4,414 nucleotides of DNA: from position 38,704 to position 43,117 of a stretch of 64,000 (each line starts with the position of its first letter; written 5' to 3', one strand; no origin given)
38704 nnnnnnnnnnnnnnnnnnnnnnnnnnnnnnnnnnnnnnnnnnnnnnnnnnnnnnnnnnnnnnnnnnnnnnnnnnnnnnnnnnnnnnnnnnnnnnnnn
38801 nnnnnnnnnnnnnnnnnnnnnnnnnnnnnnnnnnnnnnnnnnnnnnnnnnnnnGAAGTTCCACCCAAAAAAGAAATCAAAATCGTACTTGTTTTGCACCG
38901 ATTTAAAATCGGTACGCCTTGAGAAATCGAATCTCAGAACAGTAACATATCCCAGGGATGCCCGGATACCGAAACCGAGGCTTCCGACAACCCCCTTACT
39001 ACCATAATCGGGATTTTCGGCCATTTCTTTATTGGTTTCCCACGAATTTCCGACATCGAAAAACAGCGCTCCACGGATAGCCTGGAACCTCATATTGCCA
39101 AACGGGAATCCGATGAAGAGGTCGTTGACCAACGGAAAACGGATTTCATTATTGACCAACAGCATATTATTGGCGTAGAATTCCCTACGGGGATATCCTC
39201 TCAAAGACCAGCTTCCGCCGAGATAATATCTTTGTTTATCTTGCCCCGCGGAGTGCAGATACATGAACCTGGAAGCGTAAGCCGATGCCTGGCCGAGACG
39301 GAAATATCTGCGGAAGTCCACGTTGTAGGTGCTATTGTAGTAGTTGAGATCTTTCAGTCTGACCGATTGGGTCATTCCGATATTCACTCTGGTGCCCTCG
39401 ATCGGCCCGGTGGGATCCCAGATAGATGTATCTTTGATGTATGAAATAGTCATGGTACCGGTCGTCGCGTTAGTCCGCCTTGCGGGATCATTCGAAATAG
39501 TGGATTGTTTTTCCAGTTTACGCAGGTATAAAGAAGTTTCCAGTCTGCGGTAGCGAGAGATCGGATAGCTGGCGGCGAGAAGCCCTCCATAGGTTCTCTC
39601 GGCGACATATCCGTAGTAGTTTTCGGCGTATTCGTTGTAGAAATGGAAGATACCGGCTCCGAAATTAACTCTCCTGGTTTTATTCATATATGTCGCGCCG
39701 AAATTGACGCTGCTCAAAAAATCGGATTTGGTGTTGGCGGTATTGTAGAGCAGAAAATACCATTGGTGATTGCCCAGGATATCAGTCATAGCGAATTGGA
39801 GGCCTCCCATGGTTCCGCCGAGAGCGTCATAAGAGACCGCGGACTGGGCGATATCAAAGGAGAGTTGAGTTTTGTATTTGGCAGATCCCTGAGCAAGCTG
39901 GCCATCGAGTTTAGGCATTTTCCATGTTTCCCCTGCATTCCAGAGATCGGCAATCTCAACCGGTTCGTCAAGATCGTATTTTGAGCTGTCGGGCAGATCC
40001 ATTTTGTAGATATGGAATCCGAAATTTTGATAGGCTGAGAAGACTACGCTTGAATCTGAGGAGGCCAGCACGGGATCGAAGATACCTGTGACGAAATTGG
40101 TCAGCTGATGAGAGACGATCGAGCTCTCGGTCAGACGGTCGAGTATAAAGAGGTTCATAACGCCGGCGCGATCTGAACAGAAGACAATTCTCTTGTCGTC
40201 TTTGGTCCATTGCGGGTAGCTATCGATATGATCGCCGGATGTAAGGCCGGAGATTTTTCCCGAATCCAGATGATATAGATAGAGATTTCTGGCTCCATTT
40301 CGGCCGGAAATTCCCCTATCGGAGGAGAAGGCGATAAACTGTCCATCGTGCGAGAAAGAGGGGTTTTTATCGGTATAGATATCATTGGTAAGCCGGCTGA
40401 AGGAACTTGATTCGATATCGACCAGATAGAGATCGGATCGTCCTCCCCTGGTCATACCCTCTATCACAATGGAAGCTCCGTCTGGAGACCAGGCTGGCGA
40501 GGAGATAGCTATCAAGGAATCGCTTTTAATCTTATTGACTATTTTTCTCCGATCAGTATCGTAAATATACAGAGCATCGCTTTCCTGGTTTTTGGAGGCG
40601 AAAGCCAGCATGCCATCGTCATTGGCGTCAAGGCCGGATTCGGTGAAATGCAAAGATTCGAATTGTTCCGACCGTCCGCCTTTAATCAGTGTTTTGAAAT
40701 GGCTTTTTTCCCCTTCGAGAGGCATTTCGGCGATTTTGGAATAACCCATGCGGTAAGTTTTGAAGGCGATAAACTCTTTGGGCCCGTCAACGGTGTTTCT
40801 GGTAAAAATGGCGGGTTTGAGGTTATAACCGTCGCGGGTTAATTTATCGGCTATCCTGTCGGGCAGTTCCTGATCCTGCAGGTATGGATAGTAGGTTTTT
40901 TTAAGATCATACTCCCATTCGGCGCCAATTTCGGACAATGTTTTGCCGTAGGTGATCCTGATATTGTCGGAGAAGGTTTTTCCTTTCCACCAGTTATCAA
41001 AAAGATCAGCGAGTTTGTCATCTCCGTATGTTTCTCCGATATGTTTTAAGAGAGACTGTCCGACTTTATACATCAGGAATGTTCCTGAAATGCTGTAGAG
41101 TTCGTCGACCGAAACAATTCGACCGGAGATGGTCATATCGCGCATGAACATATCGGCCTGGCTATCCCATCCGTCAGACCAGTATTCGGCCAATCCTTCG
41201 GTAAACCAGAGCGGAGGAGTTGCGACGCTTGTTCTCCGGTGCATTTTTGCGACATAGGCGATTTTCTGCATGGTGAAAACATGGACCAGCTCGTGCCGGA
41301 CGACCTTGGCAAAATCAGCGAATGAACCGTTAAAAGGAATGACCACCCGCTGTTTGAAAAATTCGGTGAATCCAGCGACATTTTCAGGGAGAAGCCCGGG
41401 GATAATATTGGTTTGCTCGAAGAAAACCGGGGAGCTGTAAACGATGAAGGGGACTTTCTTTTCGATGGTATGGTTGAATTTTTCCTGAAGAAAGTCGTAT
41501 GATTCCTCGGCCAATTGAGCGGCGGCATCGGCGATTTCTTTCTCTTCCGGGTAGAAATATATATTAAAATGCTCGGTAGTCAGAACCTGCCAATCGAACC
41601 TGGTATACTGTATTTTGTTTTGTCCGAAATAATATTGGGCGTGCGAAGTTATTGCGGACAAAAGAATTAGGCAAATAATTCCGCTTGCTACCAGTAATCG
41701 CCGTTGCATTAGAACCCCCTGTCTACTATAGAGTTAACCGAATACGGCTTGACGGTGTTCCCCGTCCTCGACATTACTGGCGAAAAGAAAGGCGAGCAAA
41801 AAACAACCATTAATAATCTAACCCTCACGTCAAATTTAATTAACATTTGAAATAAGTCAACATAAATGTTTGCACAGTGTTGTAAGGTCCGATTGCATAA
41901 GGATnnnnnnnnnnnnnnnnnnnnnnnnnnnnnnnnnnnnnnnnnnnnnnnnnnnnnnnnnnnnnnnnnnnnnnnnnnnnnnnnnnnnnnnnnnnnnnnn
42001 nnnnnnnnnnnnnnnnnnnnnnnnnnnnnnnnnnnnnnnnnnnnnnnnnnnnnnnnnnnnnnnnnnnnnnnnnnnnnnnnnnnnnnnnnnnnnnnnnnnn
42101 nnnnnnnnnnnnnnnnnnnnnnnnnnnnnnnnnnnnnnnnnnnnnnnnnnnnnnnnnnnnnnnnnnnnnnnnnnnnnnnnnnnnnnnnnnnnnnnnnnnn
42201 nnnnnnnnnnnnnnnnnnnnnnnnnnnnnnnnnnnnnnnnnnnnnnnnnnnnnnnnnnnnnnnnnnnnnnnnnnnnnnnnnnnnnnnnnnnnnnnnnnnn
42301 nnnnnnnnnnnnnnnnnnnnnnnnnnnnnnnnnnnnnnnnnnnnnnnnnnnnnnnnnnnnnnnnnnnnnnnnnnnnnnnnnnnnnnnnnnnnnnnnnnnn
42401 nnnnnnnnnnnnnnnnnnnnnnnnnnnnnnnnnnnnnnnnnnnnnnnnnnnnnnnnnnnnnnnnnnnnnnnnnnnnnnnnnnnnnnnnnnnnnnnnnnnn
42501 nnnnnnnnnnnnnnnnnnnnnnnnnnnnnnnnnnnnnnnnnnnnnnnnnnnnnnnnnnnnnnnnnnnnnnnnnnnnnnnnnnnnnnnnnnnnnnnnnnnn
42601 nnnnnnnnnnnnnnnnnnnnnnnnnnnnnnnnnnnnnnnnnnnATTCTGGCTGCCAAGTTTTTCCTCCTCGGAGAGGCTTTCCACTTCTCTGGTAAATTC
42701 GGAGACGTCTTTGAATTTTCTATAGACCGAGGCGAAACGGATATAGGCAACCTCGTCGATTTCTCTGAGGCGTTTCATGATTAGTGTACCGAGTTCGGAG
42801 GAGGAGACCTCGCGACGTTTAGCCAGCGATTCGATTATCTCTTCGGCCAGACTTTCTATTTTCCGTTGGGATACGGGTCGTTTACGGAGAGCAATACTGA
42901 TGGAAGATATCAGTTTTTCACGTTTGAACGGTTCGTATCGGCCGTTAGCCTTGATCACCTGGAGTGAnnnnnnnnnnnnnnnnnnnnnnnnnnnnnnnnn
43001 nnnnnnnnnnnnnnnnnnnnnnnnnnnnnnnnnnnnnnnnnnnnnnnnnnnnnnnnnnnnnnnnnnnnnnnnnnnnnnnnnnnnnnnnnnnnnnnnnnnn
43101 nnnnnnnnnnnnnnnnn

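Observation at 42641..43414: NrdR repressor with a tandem duplication of the ATP-cone domain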

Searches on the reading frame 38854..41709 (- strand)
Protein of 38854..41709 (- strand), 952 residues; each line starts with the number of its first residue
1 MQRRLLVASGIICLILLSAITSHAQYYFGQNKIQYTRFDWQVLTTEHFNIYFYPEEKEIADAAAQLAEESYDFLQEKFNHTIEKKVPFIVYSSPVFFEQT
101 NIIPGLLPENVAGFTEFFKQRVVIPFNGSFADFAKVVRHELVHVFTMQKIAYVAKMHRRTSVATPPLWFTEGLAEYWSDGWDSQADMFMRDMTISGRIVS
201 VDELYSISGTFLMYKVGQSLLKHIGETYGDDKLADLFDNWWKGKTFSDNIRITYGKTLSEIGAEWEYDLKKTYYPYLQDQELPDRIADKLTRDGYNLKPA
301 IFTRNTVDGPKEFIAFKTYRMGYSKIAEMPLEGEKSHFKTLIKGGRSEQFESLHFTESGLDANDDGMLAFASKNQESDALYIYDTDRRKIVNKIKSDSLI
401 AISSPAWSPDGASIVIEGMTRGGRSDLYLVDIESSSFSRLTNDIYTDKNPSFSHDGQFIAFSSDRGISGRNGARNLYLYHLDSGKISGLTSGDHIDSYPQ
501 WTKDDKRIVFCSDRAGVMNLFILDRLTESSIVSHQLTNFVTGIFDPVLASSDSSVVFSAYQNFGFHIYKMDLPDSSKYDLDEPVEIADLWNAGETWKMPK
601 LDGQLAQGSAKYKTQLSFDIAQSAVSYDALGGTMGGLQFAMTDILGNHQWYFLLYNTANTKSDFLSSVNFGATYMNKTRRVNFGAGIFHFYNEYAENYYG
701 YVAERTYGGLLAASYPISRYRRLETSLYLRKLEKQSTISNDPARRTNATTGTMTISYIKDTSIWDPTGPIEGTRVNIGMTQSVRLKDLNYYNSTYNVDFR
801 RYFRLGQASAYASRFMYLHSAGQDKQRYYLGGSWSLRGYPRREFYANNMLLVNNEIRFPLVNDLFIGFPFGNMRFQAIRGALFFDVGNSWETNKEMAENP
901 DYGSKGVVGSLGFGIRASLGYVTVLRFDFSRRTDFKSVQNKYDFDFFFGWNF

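Call 17: search_protein_families(library=pfam, proteins=[window:38854-41709:-], max_evalue=0.00001)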
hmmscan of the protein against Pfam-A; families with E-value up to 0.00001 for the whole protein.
window:38854-41709:- (952 aa): 3 families
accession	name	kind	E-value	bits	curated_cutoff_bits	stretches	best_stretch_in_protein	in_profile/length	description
PF07676.18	PD40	-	1.7e-16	60.1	20.9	1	489-522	4-38/38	WD40-like Beta Propeller Repeat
PF01103.29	Omp85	-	3.2e-13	50.3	24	1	669-952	21-325/325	Omp85 superfamily domain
PF13485.12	Peptidase_MA_2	-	3.6e-11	43.7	32.4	1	123-267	55-197/201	Peptidase MA superfamily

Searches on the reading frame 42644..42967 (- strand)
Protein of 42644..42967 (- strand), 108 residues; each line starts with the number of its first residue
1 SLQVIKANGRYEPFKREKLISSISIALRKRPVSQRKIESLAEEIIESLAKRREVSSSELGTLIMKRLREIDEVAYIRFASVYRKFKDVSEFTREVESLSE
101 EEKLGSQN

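Call 5: search_protein_families(library=pfam, proteins=[window:42644-42967:-], max_evalue=0.01)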
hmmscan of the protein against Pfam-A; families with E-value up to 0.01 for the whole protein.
seq(108 aa): 1 family
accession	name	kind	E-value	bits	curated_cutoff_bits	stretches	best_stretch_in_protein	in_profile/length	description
PF03477.21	ATP-cone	-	2.8e-20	73.1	25.8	1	3-87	2-87/88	ATP cone domain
